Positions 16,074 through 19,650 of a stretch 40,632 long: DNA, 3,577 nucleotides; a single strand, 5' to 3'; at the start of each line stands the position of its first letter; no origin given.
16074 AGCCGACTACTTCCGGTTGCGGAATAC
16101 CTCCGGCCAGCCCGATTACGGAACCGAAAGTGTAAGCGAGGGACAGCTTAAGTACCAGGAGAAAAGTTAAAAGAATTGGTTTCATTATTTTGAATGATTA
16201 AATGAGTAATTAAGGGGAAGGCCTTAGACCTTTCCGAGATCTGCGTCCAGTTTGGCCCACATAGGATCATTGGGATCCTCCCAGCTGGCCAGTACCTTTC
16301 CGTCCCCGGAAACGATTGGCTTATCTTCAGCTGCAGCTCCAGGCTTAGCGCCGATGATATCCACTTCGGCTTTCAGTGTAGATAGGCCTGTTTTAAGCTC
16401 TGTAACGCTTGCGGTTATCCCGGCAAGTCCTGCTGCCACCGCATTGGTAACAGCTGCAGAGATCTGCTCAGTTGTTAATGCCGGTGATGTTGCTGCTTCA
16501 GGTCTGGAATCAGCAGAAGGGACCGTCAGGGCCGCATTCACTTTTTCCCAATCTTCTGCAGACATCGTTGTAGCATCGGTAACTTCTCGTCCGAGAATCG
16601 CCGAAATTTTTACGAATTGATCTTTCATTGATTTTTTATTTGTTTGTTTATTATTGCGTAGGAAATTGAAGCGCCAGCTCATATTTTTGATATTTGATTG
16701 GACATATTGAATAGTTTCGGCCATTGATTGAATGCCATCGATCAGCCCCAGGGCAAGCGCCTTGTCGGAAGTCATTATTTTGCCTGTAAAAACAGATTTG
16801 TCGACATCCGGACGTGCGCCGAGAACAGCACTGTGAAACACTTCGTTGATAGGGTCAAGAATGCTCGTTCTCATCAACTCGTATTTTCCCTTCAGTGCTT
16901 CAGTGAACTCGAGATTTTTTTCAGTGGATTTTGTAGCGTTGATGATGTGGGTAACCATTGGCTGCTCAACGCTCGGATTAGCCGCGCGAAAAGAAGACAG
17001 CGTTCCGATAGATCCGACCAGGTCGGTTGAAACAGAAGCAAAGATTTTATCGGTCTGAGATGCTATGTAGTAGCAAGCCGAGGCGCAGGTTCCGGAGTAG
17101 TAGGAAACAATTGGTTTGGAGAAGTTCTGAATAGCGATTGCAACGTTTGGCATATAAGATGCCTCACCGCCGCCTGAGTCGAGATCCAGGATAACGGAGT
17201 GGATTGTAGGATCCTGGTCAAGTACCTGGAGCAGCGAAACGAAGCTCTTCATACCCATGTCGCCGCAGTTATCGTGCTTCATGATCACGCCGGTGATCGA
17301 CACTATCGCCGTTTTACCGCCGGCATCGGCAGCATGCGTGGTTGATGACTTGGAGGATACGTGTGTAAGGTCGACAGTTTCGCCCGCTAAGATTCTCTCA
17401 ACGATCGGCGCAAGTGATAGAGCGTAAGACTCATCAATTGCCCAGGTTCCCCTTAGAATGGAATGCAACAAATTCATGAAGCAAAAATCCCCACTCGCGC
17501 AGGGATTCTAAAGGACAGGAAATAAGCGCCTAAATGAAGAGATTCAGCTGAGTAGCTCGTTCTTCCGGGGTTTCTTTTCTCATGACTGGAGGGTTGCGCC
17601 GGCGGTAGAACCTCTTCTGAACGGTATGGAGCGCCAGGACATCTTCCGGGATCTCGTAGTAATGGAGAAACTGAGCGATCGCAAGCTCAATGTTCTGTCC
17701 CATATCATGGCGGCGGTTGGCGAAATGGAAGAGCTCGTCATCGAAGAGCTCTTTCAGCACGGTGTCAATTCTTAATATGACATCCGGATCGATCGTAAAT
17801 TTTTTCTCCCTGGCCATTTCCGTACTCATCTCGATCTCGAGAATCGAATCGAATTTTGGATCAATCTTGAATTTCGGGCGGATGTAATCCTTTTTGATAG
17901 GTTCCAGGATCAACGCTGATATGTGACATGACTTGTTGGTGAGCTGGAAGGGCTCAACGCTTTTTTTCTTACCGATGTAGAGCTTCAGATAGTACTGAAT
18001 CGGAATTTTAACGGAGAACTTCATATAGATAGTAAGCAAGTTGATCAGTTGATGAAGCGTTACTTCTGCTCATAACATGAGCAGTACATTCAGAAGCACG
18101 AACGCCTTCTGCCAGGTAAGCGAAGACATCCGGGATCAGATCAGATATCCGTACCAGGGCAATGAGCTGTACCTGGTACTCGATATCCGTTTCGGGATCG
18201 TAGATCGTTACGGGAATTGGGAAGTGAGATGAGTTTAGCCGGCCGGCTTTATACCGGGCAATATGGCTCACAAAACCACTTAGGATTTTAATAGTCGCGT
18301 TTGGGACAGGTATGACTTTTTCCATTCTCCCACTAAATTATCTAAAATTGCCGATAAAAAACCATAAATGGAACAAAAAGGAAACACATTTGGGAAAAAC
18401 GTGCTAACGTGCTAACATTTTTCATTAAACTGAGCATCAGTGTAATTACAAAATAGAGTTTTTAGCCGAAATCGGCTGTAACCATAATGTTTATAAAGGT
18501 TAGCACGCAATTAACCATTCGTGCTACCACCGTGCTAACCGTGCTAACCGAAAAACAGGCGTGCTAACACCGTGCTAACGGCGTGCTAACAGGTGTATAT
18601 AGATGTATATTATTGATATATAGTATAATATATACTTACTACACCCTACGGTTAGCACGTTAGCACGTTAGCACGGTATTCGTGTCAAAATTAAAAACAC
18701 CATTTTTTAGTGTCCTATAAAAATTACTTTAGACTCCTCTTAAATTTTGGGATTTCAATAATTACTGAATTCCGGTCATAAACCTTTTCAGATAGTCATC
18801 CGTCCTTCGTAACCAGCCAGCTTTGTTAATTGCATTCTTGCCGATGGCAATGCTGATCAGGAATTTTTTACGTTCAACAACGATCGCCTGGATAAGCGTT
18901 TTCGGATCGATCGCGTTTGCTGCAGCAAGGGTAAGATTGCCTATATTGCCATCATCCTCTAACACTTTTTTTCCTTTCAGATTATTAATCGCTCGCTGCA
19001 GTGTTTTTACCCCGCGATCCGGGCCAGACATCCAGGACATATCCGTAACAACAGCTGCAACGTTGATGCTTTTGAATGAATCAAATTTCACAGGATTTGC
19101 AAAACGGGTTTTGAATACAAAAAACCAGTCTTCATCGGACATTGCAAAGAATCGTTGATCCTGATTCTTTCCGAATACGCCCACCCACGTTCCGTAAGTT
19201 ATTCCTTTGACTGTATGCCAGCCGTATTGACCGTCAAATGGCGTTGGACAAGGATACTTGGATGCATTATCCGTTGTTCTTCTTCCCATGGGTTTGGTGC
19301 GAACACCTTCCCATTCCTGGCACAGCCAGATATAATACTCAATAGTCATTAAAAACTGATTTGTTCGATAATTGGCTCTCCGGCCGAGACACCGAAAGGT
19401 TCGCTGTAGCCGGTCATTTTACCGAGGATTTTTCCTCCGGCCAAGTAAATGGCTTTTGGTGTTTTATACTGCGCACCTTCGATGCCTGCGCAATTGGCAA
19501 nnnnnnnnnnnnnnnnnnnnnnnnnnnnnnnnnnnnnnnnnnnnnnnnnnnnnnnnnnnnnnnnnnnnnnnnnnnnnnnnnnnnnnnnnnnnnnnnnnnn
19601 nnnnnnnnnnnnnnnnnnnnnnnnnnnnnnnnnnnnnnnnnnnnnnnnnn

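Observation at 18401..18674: Twelve CGTGCTA(A/C)C octamers converging on a 14% GC core: candidate origin or packaging recognition site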

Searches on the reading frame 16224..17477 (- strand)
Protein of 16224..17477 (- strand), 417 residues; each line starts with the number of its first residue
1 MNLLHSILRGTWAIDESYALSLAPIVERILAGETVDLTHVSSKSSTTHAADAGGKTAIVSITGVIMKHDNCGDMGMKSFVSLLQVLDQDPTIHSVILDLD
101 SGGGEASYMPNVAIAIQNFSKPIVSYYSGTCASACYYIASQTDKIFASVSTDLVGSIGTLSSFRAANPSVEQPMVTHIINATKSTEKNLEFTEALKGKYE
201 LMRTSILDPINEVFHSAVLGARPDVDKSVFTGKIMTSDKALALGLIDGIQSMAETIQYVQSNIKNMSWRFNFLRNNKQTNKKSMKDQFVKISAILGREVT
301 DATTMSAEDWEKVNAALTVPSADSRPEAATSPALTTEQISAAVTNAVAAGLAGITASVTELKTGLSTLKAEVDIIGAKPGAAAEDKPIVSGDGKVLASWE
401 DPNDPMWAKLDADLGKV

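Call 8: search_protein_families(library=phrogs, proteins=[window:16224-17477:-], max_evalue=0.001)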
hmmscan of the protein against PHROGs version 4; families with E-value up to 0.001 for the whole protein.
window:16224-17477:- (417 aa): 2 families
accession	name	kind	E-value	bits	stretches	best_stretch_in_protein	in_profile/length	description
phrog_53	-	head and packaging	3.3e-39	136.5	1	10-360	18-402/583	head maturation protease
phrog_33023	-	unknown function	3.7e-11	43.5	1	83-363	102-401/507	-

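Call 9: search_protein_families(library=pfam, proteins=[window:16224-17477:-], max_evalue=0.01)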
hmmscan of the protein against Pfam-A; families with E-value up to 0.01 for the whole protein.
window:16224-17477:- (417 aa): 4 families
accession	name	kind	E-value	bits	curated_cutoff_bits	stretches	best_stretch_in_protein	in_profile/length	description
PF01343.23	Peptidase_S49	-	5.4e-12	46.4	24.9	1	120-259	6-147/154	Peptidase family S49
PF25145.1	NfeD1b_N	-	1.7e-05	24.9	40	1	75-195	14-134/189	NfeD1b, N-terminal domain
PF08824.15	Serine_rich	-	0.0054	17.1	26.9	0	236-299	73-139/157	Serine rich protein interaction domain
PF00574.28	CLP_protease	-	0.0056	17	20.2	0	65-142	19-96/182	Clp protease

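Call 19: find_related_loci(query=window:16224-17477:-, collection=viral_contigs, flank=6000)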
Query window:16224-17477:- (417 aa) in viral_contigs; peptide patterns used: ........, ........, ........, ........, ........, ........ (x = any residue, [..] = any of these).
1 stretches matched a pattern, but none encodes a relative of the query by tblastn (E <= 1e-3).

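Call 35: find_homologous_proteins(query=window:16224-17477:-, max_evalue=1e-10)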
Query window:16224-17477:- (417 aa): 38 proteins with E <= 1e-10 among 8000 candidates.
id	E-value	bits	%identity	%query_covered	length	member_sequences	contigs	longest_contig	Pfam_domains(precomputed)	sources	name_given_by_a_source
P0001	9.1e-267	902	100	100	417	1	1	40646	PF25145.2,PF01343.24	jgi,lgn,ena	-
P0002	2.3e-88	315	42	100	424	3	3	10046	PF25145.2,PF01343.24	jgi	jgi:protease-4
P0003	2.5e-85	305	43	97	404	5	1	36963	PF25145.2,PF01343.24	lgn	-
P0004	6.6e-85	304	42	100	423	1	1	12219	PF01343.24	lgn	-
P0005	1.8e-78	283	40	97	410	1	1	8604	PF25145.2,PF01343.24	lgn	-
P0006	3.4e-78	282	39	99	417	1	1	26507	PF00574.29,PF00378.26,PF25145.2,PF01343.24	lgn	-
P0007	5.5e-74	268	35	99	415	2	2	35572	PF00378.26,PF25145.2,PF01343.24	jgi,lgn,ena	jgi:protease-4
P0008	1.1e-68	250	49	60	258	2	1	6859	PF01343.24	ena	-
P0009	5.5e-67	245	47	64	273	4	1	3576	PF01343.24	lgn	-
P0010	2.5e-61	226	44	61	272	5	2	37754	PF00549.25,PF01343.24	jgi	jgi:protease-4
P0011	3.8e-58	216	47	59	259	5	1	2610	PF01343.24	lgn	-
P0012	5.7e-58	215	46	63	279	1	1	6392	PF01343.24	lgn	-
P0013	3.0e-56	209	42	61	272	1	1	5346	PF01343.24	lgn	-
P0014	6.2e-52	195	42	61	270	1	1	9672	PF01343.24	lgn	-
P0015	3.9e-50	189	43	58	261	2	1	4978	PF25145.2,PF01343.24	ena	-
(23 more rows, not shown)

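Call 36: find_encoding_contigs(protein=P0003, flank=10000, max_places=2)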
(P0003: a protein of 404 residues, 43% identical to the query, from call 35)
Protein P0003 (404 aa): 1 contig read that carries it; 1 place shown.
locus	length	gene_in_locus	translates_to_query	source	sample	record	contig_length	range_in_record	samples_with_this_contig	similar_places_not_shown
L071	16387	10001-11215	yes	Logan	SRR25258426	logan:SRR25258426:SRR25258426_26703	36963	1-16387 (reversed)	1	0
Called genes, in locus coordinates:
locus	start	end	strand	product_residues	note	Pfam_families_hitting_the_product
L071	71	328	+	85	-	-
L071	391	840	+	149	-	-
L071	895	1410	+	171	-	-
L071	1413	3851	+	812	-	-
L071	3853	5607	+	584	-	-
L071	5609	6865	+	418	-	-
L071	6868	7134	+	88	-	-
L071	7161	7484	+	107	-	-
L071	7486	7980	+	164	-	PF05708:Peptidase_C92 (faint)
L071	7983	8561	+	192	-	-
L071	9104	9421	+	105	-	-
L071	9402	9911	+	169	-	-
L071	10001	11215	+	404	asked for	PF25145:NfeD1b_N, PF01343:Peptidase_S49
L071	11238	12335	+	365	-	-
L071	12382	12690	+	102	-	-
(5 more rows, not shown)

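Call 37: find_encoding_contigs(protein=P0007, flank=10000, max_places=2)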
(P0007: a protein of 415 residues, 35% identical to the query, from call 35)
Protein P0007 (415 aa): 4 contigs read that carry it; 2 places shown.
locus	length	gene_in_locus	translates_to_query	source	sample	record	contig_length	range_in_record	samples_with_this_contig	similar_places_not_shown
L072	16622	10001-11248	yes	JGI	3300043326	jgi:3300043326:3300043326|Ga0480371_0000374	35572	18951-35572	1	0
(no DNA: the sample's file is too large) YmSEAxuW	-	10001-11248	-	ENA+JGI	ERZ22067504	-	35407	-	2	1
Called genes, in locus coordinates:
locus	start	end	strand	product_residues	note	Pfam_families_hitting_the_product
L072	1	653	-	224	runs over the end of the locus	-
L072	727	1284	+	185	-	-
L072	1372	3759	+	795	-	-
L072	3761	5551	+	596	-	-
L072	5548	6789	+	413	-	-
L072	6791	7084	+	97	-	-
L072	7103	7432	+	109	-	-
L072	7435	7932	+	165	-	PF05708:Peptidase_C92 (weak)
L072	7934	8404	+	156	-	PF08291:Peptidase_M15_3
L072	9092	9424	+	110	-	-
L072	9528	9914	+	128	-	-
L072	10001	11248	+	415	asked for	PF25145:NfeD1b_N, PF00378:ECH_1 (faint), PF01343:Peptidase_S49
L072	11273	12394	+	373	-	-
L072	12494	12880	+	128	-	-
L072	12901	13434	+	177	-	-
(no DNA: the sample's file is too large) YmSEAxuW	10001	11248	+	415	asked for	PF25145:NfeD1b_N, PF00378:ECH_1 (faint), PF01343:Peptidase_S49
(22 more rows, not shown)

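Call 38: find_encoding_contigs(protein=P0001, flank=3000, max_places=3)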
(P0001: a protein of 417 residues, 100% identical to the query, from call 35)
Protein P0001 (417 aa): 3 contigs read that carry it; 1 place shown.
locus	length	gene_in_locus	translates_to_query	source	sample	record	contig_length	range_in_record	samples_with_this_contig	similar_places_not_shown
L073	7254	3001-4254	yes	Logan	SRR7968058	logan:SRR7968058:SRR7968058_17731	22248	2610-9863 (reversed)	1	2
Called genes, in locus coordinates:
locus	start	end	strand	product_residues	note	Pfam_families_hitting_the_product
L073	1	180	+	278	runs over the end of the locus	-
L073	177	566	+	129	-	-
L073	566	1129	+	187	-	-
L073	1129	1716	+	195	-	PF09374:PG_binding_3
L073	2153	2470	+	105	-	-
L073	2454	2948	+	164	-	-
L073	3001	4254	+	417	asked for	PF25145:NfeD1b_N (faint), PF01343:Peptidase_S49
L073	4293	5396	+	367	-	-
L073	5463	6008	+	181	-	-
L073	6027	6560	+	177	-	-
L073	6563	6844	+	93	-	-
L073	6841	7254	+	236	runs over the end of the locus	-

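Call 45: find_encoding_contigs(protein=P0006, flank=10000, max_places=2)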
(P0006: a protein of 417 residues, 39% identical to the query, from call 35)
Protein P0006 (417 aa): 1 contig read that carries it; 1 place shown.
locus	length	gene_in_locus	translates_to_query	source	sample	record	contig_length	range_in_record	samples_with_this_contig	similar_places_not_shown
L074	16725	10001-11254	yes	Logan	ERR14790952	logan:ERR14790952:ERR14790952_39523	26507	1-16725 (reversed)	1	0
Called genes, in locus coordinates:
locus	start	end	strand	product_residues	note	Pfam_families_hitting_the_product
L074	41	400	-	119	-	-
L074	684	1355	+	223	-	-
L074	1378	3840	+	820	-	-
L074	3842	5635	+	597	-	-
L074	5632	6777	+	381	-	-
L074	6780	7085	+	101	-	-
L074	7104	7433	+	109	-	-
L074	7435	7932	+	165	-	PF05708:Peptidase_C92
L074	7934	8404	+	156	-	PF08291:Peptidase_M15_3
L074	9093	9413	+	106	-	-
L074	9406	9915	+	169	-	-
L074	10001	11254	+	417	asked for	PF00574:CLP_protease (faint), PF25145:NfeD1b_N, PF00378:ECH_1 (faint), PF01343:Peptidase_S49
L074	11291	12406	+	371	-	-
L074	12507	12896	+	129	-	PF16808:PKcGMP_CC (faint)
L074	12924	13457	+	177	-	-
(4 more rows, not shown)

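Call 46: find_encoding_contigs(protein=P0004, flank=10000, max_places=2)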
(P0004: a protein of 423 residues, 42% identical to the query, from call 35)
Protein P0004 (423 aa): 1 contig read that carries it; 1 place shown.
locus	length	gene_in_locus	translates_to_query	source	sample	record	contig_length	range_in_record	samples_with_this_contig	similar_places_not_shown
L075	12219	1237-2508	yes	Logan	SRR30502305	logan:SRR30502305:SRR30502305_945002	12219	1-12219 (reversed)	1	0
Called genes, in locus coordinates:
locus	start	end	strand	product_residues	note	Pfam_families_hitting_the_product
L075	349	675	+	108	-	-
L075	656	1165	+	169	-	-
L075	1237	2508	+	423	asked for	PF01343:Peptidase_S49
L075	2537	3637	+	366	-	-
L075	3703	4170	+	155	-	-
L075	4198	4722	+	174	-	-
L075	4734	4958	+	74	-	-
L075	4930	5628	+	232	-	-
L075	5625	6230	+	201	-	-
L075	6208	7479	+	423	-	PF01555:N6_N4_Mtase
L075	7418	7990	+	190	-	-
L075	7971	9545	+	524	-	-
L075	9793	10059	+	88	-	-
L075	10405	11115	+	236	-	-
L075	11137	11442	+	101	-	-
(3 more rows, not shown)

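Call 47: find_encoding_contigs(protein=P0002, flank=10000, max_places=3)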
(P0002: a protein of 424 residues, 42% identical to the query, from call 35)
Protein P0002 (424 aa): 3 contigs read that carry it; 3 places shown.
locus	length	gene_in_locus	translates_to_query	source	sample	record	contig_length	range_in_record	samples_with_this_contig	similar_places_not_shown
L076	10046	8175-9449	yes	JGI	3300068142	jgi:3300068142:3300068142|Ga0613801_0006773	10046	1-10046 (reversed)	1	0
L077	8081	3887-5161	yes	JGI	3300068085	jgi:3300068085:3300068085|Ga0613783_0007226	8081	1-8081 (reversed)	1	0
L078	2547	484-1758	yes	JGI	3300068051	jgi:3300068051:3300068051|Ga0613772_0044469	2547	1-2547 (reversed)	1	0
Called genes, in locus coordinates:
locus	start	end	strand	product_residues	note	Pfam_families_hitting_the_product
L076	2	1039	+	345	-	?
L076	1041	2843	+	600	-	-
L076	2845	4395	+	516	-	-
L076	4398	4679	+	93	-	-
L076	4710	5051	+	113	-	-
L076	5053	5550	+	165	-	PF05708:Peptidase_C92 (faint)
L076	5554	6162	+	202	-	-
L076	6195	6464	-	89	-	-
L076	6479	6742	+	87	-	-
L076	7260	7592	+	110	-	-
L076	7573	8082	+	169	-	-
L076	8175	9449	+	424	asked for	PF25145:NfeD1b_N (weak), PF01343:Peptidase_S49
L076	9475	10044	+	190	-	?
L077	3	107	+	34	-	?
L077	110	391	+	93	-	-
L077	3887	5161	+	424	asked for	PF25145:NfeD1b_N (weak), PF01343:Peptidase_S49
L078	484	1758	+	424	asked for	PF25145:NfeD1b_N (weak), PF01343:Peptidase_S49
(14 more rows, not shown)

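Call 48: find_encoding_contigs(protein=P0010, flank=10000, max_places=2)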
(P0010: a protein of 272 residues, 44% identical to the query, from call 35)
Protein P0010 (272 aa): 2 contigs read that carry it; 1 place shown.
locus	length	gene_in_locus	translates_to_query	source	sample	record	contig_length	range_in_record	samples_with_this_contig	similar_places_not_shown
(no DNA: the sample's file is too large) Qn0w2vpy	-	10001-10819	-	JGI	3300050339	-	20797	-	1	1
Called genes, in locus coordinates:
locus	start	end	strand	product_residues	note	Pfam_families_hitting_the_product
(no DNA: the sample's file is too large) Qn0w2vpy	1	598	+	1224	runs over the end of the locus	PF10145:PhageMin_Tail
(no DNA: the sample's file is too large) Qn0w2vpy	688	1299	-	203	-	PF05838:Glyco_hydro_108, PF09374:PG_binding_3 (weak)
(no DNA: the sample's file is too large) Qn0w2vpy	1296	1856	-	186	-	-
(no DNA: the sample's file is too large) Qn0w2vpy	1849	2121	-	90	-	-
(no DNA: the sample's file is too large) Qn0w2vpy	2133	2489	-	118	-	-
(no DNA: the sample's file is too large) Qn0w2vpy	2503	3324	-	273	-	-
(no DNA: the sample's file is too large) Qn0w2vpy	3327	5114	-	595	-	-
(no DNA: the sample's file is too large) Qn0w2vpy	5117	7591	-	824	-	-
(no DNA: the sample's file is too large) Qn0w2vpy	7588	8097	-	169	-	-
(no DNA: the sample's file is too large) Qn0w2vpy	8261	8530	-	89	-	-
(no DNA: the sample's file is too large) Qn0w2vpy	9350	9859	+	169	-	-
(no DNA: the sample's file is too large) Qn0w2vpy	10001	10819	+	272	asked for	PF00549:Ligase_CoA (faint), PF01343:Peptidase_S49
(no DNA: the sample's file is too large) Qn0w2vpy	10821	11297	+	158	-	-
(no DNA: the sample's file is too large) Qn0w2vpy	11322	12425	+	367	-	-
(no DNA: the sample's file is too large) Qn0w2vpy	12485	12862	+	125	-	-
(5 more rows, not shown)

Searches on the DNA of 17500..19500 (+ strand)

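Call 6: search_dna_similar(query=window:17500-19500:+, collection=phages, mode=near, max_rows=30)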
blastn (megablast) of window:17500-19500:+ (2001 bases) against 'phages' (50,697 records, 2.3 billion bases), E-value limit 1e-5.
No match.

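Call 106: search_rna_families(source=window, start=18200, end=18900, threshold=evalue, max_evalue=1)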
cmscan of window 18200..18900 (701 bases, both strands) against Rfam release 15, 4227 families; matches with E-value up to 1: 2.
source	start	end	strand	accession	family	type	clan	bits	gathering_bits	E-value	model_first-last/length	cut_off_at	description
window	18567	18679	-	RF04108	mir-2513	Gene; miRNA;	-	27.8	89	0.0042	1-120/120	no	mir-2513 microRNA precursor family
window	18567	18679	+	RF04108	mir-2513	Gene; miRNA;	-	23.9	89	0.042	1-120/120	no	mir-2513 microRNA precursor family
